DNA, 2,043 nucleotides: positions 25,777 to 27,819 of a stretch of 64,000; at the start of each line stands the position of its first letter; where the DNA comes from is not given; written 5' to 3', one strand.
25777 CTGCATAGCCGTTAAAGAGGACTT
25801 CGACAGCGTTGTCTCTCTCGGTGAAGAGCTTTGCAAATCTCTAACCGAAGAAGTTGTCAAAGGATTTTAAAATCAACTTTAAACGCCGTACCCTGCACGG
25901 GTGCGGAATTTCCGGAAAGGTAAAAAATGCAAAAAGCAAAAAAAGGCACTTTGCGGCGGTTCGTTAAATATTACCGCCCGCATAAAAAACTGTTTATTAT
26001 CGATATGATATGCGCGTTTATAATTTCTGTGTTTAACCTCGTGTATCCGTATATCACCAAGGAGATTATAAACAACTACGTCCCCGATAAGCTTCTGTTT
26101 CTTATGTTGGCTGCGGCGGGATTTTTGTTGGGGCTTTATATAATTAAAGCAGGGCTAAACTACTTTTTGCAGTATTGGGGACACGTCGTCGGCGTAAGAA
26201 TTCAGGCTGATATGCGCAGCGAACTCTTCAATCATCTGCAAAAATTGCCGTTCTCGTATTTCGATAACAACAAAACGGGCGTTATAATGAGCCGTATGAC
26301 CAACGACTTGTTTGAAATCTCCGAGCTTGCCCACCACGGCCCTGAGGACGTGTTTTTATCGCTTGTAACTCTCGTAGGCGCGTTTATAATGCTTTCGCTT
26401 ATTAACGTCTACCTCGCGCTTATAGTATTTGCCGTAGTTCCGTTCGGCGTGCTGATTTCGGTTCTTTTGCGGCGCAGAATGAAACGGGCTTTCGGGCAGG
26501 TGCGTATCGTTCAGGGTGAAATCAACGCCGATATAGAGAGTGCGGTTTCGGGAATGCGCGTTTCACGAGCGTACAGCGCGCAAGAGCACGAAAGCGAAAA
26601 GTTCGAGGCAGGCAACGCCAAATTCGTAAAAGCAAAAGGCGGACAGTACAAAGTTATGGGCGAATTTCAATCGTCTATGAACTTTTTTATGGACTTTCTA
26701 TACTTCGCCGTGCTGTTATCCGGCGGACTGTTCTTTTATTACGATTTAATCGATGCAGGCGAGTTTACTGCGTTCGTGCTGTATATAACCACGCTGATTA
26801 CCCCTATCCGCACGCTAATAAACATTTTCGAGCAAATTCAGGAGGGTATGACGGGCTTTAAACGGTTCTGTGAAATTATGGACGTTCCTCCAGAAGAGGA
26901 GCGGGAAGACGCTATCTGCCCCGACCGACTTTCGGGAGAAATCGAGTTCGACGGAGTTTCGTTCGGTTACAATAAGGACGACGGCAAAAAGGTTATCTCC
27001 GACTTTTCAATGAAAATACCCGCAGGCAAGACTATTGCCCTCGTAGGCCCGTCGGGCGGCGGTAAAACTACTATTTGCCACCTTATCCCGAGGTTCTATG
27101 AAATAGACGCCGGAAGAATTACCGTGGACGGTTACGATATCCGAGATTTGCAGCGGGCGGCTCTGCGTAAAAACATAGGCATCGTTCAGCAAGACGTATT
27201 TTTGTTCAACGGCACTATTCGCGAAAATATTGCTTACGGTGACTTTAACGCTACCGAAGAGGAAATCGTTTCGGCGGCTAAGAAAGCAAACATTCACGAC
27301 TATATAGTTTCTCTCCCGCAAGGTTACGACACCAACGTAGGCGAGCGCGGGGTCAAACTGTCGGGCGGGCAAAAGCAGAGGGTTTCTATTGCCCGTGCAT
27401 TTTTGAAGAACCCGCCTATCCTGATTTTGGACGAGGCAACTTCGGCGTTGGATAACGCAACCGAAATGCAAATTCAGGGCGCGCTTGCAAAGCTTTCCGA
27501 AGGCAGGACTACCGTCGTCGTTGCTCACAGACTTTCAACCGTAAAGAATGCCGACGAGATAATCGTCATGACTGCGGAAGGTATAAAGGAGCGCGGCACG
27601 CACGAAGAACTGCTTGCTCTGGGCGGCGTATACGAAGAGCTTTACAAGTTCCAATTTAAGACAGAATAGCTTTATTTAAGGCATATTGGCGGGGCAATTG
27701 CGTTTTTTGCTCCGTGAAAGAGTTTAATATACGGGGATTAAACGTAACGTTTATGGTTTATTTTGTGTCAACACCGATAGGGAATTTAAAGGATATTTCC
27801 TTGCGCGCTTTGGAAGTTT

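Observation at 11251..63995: Dense family of short dispersed repeats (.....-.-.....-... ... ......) sitting on gene ends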

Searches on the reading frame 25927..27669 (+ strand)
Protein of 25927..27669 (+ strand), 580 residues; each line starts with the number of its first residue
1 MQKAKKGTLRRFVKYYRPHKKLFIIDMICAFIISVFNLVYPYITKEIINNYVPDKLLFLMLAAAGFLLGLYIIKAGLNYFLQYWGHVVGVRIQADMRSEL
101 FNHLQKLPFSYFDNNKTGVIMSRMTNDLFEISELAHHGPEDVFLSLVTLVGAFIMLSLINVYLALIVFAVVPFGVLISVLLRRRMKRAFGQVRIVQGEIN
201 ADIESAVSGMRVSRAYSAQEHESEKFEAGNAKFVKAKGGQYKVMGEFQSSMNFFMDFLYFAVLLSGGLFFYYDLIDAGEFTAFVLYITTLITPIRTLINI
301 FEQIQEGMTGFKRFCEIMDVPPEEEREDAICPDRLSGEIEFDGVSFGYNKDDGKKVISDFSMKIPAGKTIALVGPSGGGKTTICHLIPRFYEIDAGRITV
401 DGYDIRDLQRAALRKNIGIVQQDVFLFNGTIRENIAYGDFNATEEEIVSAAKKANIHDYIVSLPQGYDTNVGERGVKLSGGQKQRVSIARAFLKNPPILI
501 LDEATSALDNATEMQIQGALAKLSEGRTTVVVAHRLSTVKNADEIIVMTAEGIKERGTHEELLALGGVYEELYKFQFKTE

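Call 9: find_encoding_contigs(protein=window:25927-27669:+, flank=10000, max_places=6)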
Protein window:25927-27669:+ (580 aa): 1 contig read that carries it; 1 place shown.
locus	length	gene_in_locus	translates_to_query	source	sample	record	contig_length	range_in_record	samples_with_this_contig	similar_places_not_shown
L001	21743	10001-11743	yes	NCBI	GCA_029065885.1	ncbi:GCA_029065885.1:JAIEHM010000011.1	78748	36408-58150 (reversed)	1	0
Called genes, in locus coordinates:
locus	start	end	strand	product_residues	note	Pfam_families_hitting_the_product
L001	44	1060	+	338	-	-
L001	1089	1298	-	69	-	-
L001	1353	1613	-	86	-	-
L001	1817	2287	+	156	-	PF03449:GreA_GreB_N, PF01272:GreA_GreB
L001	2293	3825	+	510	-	PF01409:tRNA-synt_2d (faint), PF01336:tRNA_anti-codon, PF00152:tRNA-synt_2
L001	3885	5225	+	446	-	PF01276:OKR_DC_1, PF00155:Aminotran_1_2 (weak), PF01041:DegT_DnrJ_EryC1, PF03711:OKR_DC_1_C (weak)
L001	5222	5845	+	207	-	PF13521:AAA_28, PF02223:Thymidylate_kin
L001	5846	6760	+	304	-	PF13177:DNA_pol3_delta2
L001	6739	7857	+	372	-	PF04468:PSP1, PF28472:PSP1_3rd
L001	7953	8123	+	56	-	PF13237:Fer4_10 (weak), PF14697:Fer4_21, PF00037:Fer4 (weak), PF12838:Fer4_7, PF13187:Fer4_9, PF12797:Fer4_2 (weak), PF00037:Fer4, PF12837:Fer4_6, +5 more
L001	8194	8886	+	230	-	PF05175:MTS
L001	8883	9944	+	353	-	PF05343:Peptidase_M42, PF01546:Peptidase_M20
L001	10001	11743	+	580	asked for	PF00664:ABC_membrane, PF00005:ABC_tran, PF02463:SMC_N (weak)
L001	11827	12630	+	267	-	PF00590:TP_methylase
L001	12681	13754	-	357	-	PF01171:ATP_bind_3 (faint), PF02540:NAD_synthase (weak), PF02568:ThiI (weak), PF03054:tRNA_Me_trans, PF20259:tRNA_Me_trans_M, PF20258:tRNA_Me_trans_C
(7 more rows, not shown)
